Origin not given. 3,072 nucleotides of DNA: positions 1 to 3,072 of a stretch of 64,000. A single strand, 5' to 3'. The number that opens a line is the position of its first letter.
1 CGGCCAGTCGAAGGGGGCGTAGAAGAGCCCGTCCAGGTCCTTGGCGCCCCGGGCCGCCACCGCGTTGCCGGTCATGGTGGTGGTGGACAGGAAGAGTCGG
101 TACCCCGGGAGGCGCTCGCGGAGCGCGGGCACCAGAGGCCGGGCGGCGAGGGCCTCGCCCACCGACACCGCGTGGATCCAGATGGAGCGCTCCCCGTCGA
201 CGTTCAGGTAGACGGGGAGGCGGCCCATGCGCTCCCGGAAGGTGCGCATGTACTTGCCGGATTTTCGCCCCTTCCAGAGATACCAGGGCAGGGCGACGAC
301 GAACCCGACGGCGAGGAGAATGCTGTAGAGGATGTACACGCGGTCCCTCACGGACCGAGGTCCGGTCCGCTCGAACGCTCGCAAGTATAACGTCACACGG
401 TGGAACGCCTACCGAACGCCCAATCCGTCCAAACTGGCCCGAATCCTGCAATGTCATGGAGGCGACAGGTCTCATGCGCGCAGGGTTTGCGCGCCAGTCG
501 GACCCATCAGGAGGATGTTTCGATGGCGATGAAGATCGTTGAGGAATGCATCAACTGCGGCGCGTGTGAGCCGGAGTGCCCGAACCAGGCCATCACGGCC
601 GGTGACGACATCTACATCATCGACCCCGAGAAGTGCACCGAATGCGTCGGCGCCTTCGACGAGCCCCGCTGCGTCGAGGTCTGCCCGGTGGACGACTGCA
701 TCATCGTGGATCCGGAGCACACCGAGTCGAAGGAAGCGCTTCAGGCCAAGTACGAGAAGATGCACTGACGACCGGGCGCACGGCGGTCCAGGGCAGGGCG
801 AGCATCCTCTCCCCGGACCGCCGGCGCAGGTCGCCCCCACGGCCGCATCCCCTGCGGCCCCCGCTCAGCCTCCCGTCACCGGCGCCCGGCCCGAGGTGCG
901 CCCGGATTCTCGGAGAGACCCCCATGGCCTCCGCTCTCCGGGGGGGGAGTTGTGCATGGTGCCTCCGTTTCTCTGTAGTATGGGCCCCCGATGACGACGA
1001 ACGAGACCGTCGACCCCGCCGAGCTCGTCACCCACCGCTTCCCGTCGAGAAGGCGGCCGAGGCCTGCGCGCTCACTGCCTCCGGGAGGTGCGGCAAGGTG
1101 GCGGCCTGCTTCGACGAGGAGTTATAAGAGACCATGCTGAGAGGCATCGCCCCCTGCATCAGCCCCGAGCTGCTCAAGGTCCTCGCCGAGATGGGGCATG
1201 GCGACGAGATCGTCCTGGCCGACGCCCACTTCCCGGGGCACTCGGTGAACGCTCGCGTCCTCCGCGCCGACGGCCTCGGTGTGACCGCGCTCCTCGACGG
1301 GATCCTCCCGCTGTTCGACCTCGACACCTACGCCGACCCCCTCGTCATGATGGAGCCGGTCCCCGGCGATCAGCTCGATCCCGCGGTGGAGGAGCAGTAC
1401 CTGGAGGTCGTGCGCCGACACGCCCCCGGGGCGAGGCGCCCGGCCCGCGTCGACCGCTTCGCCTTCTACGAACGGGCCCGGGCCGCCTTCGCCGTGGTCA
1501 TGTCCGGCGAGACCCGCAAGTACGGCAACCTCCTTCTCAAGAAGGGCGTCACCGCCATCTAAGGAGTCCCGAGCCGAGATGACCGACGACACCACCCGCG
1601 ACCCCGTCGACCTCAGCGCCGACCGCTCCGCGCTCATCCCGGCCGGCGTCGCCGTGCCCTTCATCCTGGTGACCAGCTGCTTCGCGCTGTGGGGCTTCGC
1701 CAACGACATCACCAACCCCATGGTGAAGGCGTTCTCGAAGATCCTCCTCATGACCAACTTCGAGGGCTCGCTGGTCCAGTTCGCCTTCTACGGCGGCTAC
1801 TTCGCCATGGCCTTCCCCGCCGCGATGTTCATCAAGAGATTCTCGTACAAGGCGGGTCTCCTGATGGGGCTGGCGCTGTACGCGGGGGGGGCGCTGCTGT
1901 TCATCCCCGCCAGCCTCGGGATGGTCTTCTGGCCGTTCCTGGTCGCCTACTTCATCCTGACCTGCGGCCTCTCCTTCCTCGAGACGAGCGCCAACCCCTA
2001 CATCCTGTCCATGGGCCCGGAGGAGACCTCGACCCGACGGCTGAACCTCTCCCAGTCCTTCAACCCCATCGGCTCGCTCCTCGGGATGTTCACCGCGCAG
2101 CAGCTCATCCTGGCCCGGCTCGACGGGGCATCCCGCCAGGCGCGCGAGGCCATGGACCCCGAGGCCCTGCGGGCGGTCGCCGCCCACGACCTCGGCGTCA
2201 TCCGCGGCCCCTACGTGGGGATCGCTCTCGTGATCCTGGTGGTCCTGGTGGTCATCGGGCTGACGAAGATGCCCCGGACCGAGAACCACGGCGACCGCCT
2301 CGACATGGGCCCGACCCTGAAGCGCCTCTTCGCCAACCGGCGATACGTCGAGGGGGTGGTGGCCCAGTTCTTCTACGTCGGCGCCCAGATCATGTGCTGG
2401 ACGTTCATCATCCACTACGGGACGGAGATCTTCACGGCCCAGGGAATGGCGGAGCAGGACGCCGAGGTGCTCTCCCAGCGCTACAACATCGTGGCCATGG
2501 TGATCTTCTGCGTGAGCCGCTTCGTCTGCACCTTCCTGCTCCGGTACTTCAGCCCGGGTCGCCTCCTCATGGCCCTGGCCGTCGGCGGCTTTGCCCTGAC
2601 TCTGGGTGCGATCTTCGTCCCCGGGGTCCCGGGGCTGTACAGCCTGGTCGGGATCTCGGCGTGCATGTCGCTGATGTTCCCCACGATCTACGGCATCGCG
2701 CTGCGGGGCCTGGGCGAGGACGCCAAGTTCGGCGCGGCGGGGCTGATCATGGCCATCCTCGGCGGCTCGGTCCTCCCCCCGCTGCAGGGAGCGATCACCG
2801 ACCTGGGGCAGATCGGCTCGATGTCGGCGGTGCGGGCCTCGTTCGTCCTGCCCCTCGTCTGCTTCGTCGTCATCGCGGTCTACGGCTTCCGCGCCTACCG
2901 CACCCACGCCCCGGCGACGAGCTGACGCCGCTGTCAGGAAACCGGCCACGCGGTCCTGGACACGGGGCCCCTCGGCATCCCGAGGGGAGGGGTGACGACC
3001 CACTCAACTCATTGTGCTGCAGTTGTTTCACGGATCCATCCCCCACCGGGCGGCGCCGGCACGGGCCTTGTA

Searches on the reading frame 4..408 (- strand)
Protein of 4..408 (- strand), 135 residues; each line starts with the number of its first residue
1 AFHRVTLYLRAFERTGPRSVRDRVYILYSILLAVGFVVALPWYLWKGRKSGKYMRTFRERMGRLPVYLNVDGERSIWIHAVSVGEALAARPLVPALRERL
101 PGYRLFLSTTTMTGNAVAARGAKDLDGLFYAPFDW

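Call 41: search_protein_families(library=pfam, proteins=[window:4-408:-], max_evalue=0.00001)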
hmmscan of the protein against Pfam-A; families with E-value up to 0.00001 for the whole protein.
window:4-408:- (135 aa): 1 family
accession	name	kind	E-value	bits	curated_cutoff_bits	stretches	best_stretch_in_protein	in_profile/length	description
PF04413.22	Glycos_transf_N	-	8.3e-20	71.5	23.9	1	56-134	2-77/179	3-Deoxy-D-manno-octulosonic-acid transferase (kdotransferase)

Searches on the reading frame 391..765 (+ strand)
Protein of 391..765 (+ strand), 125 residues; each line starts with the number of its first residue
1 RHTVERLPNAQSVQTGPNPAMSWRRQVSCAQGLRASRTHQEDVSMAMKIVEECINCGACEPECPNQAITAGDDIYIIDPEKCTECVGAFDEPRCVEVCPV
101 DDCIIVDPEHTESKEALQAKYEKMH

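Call 41: search_protein_families(library=pfam, proteins=[window:391-765:+], max_evalue=0.00001)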
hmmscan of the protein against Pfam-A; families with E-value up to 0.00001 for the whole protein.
window:391-765:+ (125 aa): 6 families
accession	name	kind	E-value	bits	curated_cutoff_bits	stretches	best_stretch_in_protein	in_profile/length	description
PF00037.32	Fer4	-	2.1e-09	37.2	21.1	1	50-69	5-24/24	4Fe-4S binding domain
PF13187.11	Fer4_9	-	4.5e-09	36.6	27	1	52-100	1-49/52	4Fe-4S dicluster domain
PF12838.12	Fer4_7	-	4.5e-08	33.9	27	1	53-101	2-51/52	4Fe-4S dicluster domain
PF12797.12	Fer4_2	-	1.2e-06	28.5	24.5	0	51-64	8-21/22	4Fe-4S binding domain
PF14697.11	Fer4_21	-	1.6e-06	28.6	35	1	51-104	6-57/59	4Fe-4S dicluster domain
PF13237.11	Fer4_10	-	3.8e-06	27.2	25.5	0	50-99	6-53/53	4Fe-4S dicluster domain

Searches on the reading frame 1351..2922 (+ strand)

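Call 39: search_protein_families(library=pfam, proteins=[window:1351-2922:+], max_evalue=0.00001)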
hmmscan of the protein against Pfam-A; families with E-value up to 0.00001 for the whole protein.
window:1351-2922:+ (524 aa): 1 family
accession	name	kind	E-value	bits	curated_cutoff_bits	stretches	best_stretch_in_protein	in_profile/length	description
PF07690.21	MFS_1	-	3.2e-16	59.6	33.4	1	110-469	4-338/347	Major Facilitator Superfamily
